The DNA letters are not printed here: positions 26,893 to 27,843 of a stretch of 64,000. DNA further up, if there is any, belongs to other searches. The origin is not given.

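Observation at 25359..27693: Second SdhA/SdhB pair without any membrane anchor and with the [3Fe-4S] ligands missing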

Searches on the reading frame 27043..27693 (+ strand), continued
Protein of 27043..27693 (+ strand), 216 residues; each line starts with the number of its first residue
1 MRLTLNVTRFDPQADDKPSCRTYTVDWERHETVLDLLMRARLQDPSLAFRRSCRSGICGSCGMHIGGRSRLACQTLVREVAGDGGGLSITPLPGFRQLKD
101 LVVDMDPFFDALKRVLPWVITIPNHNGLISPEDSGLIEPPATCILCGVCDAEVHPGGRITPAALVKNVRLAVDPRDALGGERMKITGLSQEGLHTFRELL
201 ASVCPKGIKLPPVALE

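Call 19: find_encoding_contigs(protein=P0078, flank=10000, max_places=1)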
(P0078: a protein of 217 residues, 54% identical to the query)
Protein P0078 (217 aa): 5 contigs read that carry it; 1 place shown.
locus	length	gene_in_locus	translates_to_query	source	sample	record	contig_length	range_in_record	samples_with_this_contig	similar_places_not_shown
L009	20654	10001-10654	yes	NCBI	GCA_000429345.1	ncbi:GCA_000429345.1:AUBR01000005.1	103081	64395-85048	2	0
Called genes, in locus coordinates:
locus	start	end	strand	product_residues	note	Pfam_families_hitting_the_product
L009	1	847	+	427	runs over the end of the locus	PF06808:DctM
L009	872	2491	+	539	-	PF00158:Sigma54_activat, PF01078:Mg_chelatase (faint), PF14532:Sigma54_activ_2, PF07728:AAA_5, PF25601:AAA_lid_14, PF02954:HTH_8, PF13384:HTH_23 (weak), PF18024:HTH_50 (weak), +1 more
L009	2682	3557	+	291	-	PF03328:HpcH_HpaI, PF22484:DUF6986 (weak), PF15617:C-C_Bond_Lyase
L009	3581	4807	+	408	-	PF08442:ATP-grasp_2, PF13549:ATP-grasp_5, PF24948:Citrate_synth_N, PF16114:Citrate_bind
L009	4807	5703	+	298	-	PF02629:CoA_binding, PF13380:CoA_binding_2, PF00549:Ligase_CoA, PF13607:Succ_CoA_lig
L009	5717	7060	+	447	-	PF03972:MmgE_PrpD_N, PF19305:MmgE_PrpD_C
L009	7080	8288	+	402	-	PF13237:Fer4_10 (weak), PF12838:Fer4_7 (weak), PF13187:Fer4_9 (weak), PF04422:FrhB_FdhB_N, PF04432:FrhB_FdhB_C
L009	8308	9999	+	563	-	PF00890:FAD_binding_2, PF01266:DAO (faint), PF03486:HI0933_like (faint), PF02910:Succ_DH_flav_C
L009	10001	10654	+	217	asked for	PF13085:Fer2_3, PF00111:Fer2 (weak)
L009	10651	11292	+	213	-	PF08901:DUF1847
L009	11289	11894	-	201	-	PF01726:LexA_DNA_bind, PF12802:MarR_2 (weak), PF09339:HTH_IclR (weak), PF00717:Peptidase_S24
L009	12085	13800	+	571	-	PF08448:PAS_4 (faint), PF00989:PAS, PF13188:PAS_8 (weak), PF00158:Sigma54_activat, PF14532:Sigma54_activ_2, PF00004:AAA (weak), PF07728:AAA_5, PF25601:AAA_lid_14, +3 more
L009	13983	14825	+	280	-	PF05681:Fumerase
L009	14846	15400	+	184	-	PF05683:Fumerase_C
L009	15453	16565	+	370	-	PF01071:GARS_A (weak), PF02786:CPSase_L_D2 (faint), PF08442:ATP-grasp_2, PF13549:ATP-grasp_5, PF24948:Citrate_synth_N, PF00549:Ligase_CoA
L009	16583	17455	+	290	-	PF02629:CoA_binding, PF13380:CoA_binding_2, PF13607:Succ_CoA_lig, PF00549:Ligase_CoA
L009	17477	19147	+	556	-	PF01642:MM_CoA_mutase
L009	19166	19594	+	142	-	PF02310:B12-binding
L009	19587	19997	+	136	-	PF00903:Glyoxalase, PF13468:Glyoxalase_3, PF13669:Glyoxalase_4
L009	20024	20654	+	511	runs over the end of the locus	PF01039:Carboxyl_trans, PF03255:ACCA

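Call 20: find_encoding_contigs(protein=P0021, flank=10000, max_places=1)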
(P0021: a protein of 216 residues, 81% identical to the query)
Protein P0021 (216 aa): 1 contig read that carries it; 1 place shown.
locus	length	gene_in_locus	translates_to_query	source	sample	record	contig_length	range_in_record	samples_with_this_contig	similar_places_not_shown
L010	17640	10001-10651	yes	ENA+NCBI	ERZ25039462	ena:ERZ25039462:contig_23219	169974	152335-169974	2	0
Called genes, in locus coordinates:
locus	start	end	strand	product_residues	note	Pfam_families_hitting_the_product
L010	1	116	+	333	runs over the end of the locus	PF00890:FAD_binding_2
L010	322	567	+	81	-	PF02910:Succ_DH_flav_C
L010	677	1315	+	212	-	PF13085:Fer2_3, PF13237:Fer4_10, PF13183:Fer4_8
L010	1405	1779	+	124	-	-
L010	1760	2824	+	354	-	PF00033:Cytochrome_B, PF13631:Cytochrom_B_N_2, PF00032:Cytochrom_B_C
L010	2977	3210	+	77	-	-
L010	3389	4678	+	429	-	PF03972:MmgE_PrpD_N, PF19305:MmgE_PrpD_C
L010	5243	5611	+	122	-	-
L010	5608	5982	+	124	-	-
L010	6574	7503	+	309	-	PF06808:DctM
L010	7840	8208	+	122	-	-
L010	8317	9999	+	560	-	PF00890:FAD_binding_2, PF01266:DAO (weak), PF03486:HI0933_like (faint), PF02910:Succ_DH_flav_C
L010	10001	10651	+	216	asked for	PF13085:Fer2_3, PF00111:Fer2 (weak)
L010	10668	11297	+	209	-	PF01965:DJ-1_PfpI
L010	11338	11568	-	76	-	-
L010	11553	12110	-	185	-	PF00300:His_Phos_1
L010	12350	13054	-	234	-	PF06808:DctM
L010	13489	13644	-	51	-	-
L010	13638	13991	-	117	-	PF06808:DctM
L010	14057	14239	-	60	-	-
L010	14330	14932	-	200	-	PF04290:DctQ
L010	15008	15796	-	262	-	PF03480:DctP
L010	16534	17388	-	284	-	PF00072:Response_reg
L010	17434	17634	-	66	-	-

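Call 27: find_related_loci(query=A1, collection=genome_contigs, flank=10000)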
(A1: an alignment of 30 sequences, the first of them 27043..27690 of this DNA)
Query A1 (216 aa) in genome_contigs; peptide patterns used: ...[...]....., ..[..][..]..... (x = any residue, [..] = any of these).
600 stretches matched a pattern (row limit reached: there are more); 529 encode a relative of the query (tblastn E <= 1e-3); the best 80 are kept; 80 distinct loci.
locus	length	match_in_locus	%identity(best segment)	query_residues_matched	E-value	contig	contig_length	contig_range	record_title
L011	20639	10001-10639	75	1-213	5e-106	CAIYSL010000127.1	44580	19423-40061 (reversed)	MAG: uncultured Syntrophobacterales bacterium isolate LaPlata_bin-3846 genome assembly, contig: bin-3846:127/141, whole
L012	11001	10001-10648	65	1-216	1e-93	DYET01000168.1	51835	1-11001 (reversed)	MAG TPA_asm: Desulfovirgula sp. isolate Tomsk_2_57_21 Tomsk_k141_72561, whole genome shotgun sequence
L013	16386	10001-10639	54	1-213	3e-73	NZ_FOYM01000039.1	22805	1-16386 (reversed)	Desulfoscipio geothermicus DSM 3669, whole genome shotgun sequence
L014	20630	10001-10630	52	1-210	5e-69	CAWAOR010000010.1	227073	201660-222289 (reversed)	MAG: uncultured delta proteobacterium isolate MFD02979.bin.1.141 genome assembly, contig: contig_25487, whole genome sho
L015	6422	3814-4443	53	1-210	2e-68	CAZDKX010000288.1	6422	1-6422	MAG TPA_asm: uncultured Syntrophobacteraceae bacterium isolate binchicken_co22_234 genome assembly, contig: NODE_11635_l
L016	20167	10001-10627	52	1-209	2e-68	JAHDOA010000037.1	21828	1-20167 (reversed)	MAG: Pelotomaculum sp. isolate SL1-B34.2 k141_251993, whole genome shotgun sequence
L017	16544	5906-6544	50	1-213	9e-68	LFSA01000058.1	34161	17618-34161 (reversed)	MAG: Pelotomaculum sp. DTU098 scaffold4701, whole genome shotgun sequence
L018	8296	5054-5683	51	1-210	2e-67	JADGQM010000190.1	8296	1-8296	MAG: Syntrophobacteraceae bacterium isolate Chersky.40_12 contig-100_2924, whole genome shotgun sequence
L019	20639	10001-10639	50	1-213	8e-67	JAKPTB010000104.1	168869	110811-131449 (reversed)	MAG: Bacillota bacterium isolate JPNA_metabat.60 k141_1571268, whole genome shotgun sequence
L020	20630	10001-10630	51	1-210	4e-66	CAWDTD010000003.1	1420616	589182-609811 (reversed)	MAG: uncultured delta proteobacterium isolate MFD03726.bin.2.121 genome assembly, contig: contig_15036, whole genome sho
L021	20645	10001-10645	49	1-215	2e-65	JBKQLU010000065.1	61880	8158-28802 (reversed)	MAG: Desulfobaccales bacterium isolate CRr3G3H3I__bin_20 CRr3G3H3I_000000257553, whole genome shotgun sequence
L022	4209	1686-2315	49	1-210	1e-61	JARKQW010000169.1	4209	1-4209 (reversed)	MAG: Syntrophobacteraceae bacterium isolate Reactor_metabat.49_sub k141_711979, whole genome shotgun sequence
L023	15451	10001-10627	48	1-210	9e-54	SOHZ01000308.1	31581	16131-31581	MAG: Anaerolineales bacterium isolate E26_bin7 NODE_22_length_31581_cov_15.558142, whole genome shotgun sequence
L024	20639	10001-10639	46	3-214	2e-45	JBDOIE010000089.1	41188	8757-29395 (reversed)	MAG: Chloroflexia bacterium isolate TC202112_Ori_Bins012 k147_32440, whole genome shotgun sequence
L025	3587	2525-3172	42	1-208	3e-45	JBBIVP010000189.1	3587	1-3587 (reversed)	MAG: bacterium isolate SLF170214_bin_8 NODE_22972_length_3587_cov_4.009343, whole genome shotgun sequence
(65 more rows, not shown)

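Call 32: search_protein_families(library=ncbifam, proteins=[L009:2682-3557:+, L009:3581-4807:+, L009:4807-5703:+, L009:5717-7060:+, L009:7080-8288:+, L009:10651-11292:+, L007:13094-14311:-, L008:12164-13051:-, L004:10712-10900:+, L007:10751-11380:+], max_evalue=0.00001)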
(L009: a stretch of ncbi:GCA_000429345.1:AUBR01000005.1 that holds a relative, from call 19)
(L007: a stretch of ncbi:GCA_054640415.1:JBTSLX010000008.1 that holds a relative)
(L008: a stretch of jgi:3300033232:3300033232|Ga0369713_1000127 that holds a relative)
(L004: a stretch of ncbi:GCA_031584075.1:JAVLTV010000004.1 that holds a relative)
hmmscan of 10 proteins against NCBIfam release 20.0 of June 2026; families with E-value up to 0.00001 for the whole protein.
L009:2682-3557:+ (291 aa): 3 families
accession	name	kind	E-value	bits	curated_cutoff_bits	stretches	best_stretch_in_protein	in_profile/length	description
TIGR01588.1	citE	equivalog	5.4e-72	242.3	443.4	1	3-286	1-285/288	citrate (pro-3S)-lyase subunit beta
NF038242.1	RipC_Ccl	equivalog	2.4e-52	178.1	375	1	5-283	1-267/268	itaconate degradation C-C-lyase RipC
NF041626.1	malyCoAlyase_Halo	equivalog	1.5e-22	80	500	1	75-271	93-300/340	L-malyl-CoA/beta-methylmalyl-CoA lyase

L009:3581-4807:+ (408 aa): 5 families
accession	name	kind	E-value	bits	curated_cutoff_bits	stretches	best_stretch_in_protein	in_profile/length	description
NF001913.0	PRK00696.1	equivalog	1.7e-80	270.9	370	1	4-399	3-386/388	ADP-forming succinate--CoA ligase subunit beta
TIGR01016.1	sucCoAbeta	subfamily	1.1e-77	261.6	375.55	1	3-397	2-384/386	succinate-CoA ligase subunit beta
NF010647.0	PRK14046.1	equivalog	1.5e-61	208.7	604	1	6-400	5-387/392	malate--CoA ligase subunit beta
NF045493.1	HydDutCoALig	equivalog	2.8e-07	29.5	1300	1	4-130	485-614/698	4-hydroxybutyrate--CoA ligase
NF045492.1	HydPropCoALig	equivalog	7.1e-07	27.9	1300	1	6-126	21-142/700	3-hydroxypropionate--CoA ligase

L009:4807-5703:+ (298 aa): 7 families
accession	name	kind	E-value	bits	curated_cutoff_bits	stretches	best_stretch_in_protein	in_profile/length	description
TIGR01019.1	sucCoAalpha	subfamily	3.5e-83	279.3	353.2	1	3-297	1-286/286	succinate--CoA ligase subunit alpha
NF004230.0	PRK05678.1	equivalog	2.9e-82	276.1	336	1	1-297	1-288/291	succinate--CoA ligase subunit alpha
TIGR02717.1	AcCoA-syn-alpha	equivalog_domain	1.9e-25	89.5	567.15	1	45-289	46-280/447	acetate--CoA ligase alpha subunit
NF045494.1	AcCoALig_Archglob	equivalog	8.1e-14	50.9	1200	1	52-293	270-498/665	acetate--CoA ligase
NF004760.0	PRK06091.1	subfamily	4.6e-11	41.9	433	1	56-257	107-302/555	acyl-CoA synthetase FdrA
NF045492.1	HydPropCoALig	equivalog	1.6e-09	36.7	1300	1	107-245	359-493/700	3-hydroxypropionate--CoA ligase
NF045493.1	HydDutCoALig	equivalog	5.4e-07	28.6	1300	1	101-261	107-261/698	4-hydroxybutyrate--CoA ligase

L009:5717-7060:+ (447 aa): 3 families
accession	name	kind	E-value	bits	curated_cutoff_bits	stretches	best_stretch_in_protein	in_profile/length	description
NF042438.1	PrpD_hiGCgrampos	equivalog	1.5e-10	40.3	950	1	29-444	46-479/499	2-methylcitrate dehydratase PrpD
NF006943.0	PRK09425.1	equivalog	1.3e-06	27.5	575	1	159-371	179-395/480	bifunctional 2-methylcitrate dehydratase/aconitate hydratase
TIGR02330.1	prpD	equivalog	2.7e-06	26.4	458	1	159-366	167-376/468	2-methylcitrate dehydratase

L009:7080-8288:+ (402 aa): 9 families
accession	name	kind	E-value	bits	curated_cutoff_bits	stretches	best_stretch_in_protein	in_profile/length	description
NF006807.0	PRK09325.1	subfamily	5e-45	153.7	269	1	86-347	4-248/283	coenzyme F420-reducing hydrogenase subunit beta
TIGR03289.1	frhB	equivalog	1.8e-39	135.4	331.5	1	86-346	1-244/275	coenzyme F420 hydrogenase subunit beta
NF040616.1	F420_dehyd_FpoF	exception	1.4e-26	93.2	475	1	104-308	88-274/337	F420H2 dehydrogenase subunit FpoF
NF006808.0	PRK09326.1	equivalog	7.4e-25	87.5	444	1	104-308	89-275/341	F420H2 dehydrogenase subunit F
TIGR03294.1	FrhG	equivalog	6.5e-10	39.1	245.5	1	7-62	165-217/228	coenzyme F420 hydrogenase subunit gamma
NF004541.0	PRK05888.2-2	equivalog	4.3e-08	33.2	217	1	16-79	61-125/168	NADH-quinone oxidoreductase subunit NuoI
NF038196.1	ferrodoxin_EFR1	subfamily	7.3e-07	29.5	75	1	17-65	185-229/242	EFR1 family ferrodoxin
NF010367.0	PRK13795.1-2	equivalog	1.6e-06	26.8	456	1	3-64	522-583/584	hypothetical protein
NF042909.1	FMH_DH_FwdF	exception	8e-06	25.2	375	0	12-72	221-281/336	tungsten-dependent formylmethanofuran dehydrogenase subunit FwdF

L009:10651-11292:+ (213 aa): 0 families

L007:13094-14311:- (405 aa): 7 families
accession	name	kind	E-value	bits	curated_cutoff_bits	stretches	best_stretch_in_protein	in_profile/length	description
NF003809.0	PRK05398.1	subfamily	9.9e-60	202.2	442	2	4-211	4-204/416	formyl-CoA transferase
TIGR03253.1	oxalate_frc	equivalog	3.2e-59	200.7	504.2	2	4-210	3-202/416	formyl-CoA transferase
NF052585.1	SucGlutTfsCaiB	equivalog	4.4e-56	190.2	750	1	5-388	8-388/394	succinate--glutarate CoA-transferase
NF041294.1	Scnl_mescCoAtase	equivalog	6.1e-43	147.4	700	1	4-386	3-381/381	succinyl-CoA:mesaconate CoA-transferase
NF008511.0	PRK11430.1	equivalog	9.1e-41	140.2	522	1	3-388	8-379/381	CoA:oxalate CoA-transferase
NF002914.1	PRK03525.1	equivalog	1.8e-33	116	413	1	3-404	8-397/400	L-carnitine CoA-transferase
TIGR04253.1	mesacon_CoA_iso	equivalog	1.7e-25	89.9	725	1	3-395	1-391/403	2-methylfumaryl-CoA isomerase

L008:12164-13051:- (295 aa): 7 families
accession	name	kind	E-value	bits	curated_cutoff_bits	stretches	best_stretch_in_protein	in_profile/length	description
TIGR00674.1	dapA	equivalog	7.2e-51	172.7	206.15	1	11-291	4-285/286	4-hydroxy-tetrahydrodipicolinate synthase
NF002958.0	PRK03620.1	subfamily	4e-33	114.6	278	1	7-293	12-300/307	5-dehydro-4-deoxyglucarate dehydratase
TIGR02313.1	HpaI-NOT-DapA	exception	1.1e-32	113.1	396.7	1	8-265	3-262/294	2,4-dihydroxyhept-2-ene-1,7-dioic acid aldolase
NF003164.0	PRK04147.1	equivalog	1.5e-29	103.2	281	1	4-291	2-289/294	N-acetylneuraminate lyase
TIGR03249.1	KdgD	equivalog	1.5e-29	103.1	373.95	1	3-291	6-297/299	5-dehydro-4-deoxyglucarate dehydratase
NF040954.1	Arch_KDGaldase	equivalog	1.2e-24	87.1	390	1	13-291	7-280/288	bifunctional 2-dehydro-3-deoxy-phosphogluconate/2-dehydro-3-deoxy-6-phosphogalactonate aldolase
TIGR00683.1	nanA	equivalog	4e-21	75.6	382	1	8-175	3-171/293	N-acetylneuraminate lyase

L004:10712-10900:+ (62 aa): 2 families
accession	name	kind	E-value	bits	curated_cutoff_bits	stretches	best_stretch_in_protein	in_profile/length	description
NF058577.1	FdxA_fam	equivalog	4.3e-06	26.8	65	0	3-21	31-49/52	4Fe-4S ferredoxin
NF042987.1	OGOR_delta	exception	8.3e-06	25.9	125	1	2-44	25-68/89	2-oxoglutarate ferredoxin oxidoreductase subunit delta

L007:10751-11380:+ (209 aa): 4 families
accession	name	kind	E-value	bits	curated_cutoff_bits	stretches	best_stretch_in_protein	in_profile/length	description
NF006902.0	PRK09393.1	equivalog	2.6e-32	112.3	425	1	3-194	10-195/327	transcriptional regulator FtrA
NF052371.1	TransRegGbdRPseu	equivalog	1.6e-25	89.9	480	1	43-193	51-199/365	choline metabolism transcriptional regulator GbdR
TIGR01383.1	not_thiJ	equivalog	8.2e-13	48.5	131.25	1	49-189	36-176/180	DJ-1 family glyoxalase III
TIGR01382.1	PfpI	subfamily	9.4e-06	25.3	139.05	0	44-132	28-120/169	DJ-1/PfpI/YhbO family deglycase/protease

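Call 36: search_protein_families(library=pfam, proteins=[L020:12459-13751:+, L020:14194-15057:+, L023:10860-12428:+, L023:12452-13168:+, L023:5388-5993:+, L023:6047-6913:+, L021:11378-12604:+, L021:12448-14529:+, L012:4739-5974:+, L014:2806-6861:+], max_evalue=0.0001)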
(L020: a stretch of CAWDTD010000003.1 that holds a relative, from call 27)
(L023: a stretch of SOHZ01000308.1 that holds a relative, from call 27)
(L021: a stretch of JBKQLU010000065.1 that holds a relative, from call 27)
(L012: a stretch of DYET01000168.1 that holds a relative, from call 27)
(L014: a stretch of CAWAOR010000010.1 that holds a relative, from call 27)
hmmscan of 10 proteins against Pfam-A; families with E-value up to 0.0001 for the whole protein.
L020:12459-13751:+ (430 aa): 3 families
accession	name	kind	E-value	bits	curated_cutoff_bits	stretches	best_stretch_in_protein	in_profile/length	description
PF00465.25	Fe-ADH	-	2.2e-40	138.4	31.3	1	19-189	4-168/168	Iron-containing alcohol dehydrogenase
PF25137.1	ADH_Fe_C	-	5.5e-35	121.2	27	1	238-427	21-194/194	Fe-containing alcohol dehydrogenase family, C-terminal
PF13685.12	Fe-ADH_2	-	1.2e-09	38.8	28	1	24-118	5-97/149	Iron-containing alcohol dehydrogenase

L020:14194-15057:+ (287 aa): 1 family
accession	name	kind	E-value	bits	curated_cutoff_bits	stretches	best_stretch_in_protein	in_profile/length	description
PF00753.33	Lactamase_B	-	7.5e-21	75.4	22.7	1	61-264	5-189/196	Metallo-beta-lactamase superfamily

L023:10860-12428:+ (522 aa): 2 families
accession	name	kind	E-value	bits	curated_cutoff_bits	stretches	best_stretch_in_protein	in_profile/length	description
PF00501.34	AMP-binding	-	1.1e-92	311.2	29.9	1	12-386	2-384/384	AMP-binding enzyme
PF13193.12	AMP-binding_C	-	1.4e-23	84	24.5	1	437-512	1-76/76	AMP-binding enzyme C-terminal domain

L023:12452-13168:+ (238 aa): 4 families
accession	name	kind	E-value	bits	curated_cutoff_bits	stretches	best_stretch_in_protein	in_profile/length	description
PF13484.11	Fer4_16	-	5.4e-11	43.5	30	1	170-232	2-66/66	4Fe-4S double cluster binding domain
PF12838.12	Fer4_7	-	3e-08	34.4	27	1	170-232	2-51/52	4Fe-4S dicluster domain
PF12837.12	Fer4_6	-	4e-05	23.8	25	0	168-185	7-24/24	4Fe-4S binding domain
PF00037.32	Fer4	-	4.3e-05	23.6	21.1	0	168-185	6-23/24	4Fe-4S binding domain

L023:5388-5993:+ (201 aa): 2 families
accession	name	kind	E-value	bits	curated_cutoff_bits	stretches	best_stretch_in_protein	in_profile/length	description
PF01966.28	HD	-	1.7e-15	57.8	22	1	31-128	2-114/116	HD domain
PF21447.3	Ppx-GppA_III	-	7.6e-06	26.3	27.3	1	32-107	18-101/177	Ppx/GppA phosphatase, domain III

L023:6047-6913:+ (288 aa): 1 family
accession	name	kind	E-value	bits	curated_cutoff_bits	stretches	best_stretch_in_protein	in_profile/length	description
PF00892.27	EamA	-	1.4e-18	67.9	28.2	2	6-132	4-133/135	EamA-like transporter family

L021:11378-12604:+ (408 aa): 3 families
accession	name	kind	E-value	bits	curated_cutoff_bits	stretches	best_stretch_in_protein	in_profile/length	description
PF13458.12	Peripla_BP_6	-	1.1e-58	200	31.7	1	32-357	1-324/343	Periplasmic binding protein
PF13433.12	Peripla_BP_5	-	1.7e-18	67.3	27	1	33-357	1-322/363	Periplasmic binding protein domain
PF01094.35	ANF_receptor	-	1.1e-15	58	25.4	1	70-379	22-350/353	Receptor family ligand binding region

L021:12448-14529:+ (693 aa): 1 family
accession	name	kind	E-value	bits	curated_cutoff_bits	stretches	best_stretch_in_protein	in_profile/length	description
PF02653.21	BPD_transp_2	-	2.7e-35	122.3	26.8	1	382-643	3-268/269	Branched-chain amino acid transport system / permease component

L012:4739-5974:+ (411 aa): 4 families
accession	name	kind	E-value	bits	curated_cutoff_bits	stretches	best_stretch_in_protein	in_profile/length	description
PF08442.15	ATP-grasp_2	-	3e-53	180.9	29.5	1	3-195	1-201/202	ATP-grasp domain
PF16114.10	Citrate_bind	-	1.4e-11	44.7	26.8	1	256-389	20-169/177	ATP citrate lyase citrate-binding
PF13549.11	ATP-grasp_5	-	1.8e-08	34.4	27.6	1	3-208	9-219/221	ATP-grasp domain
PF24948.1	Citrate_synth_N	-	3.9e-08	33.4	83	1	42-218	53-227/232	ATP-citrate synthase ATP-grasp domain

L014:2806-6861:+ (1351 aa): 6 families
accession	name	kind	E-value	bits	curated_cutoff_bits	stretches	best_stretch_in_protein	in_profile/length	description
PF13290.12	CHB_HEX_C_1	-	4.9e-21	74.9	22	1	1149-1214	1-67/67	Chitobiase/beta-hexosaminidase C-terminal domain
PF13287.12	Fn3_assoc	-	3.4e-12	46.7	23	1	1161-1217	2-59/59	Fn3 associated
PF25788.1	Ig_Rha78A_N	-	1.8e-08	35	27.4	0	895-924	64-94/105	Rha78A-like, N-terminal immunoglobulin domain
PF21027.3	Sde0182_C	-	5.1e-08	33.8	27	0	744-794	4-50/83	Cellulose-binding protein Sde0182, C-terminal domain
PF17963.7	Big_9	-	9.8e-07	30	23.6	0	484-557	10-84/89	Bacterial Ig domain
PF00041.27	fn3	-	2.1e-05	25.1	25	0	887-925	42-82/84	Fibronectin type III domain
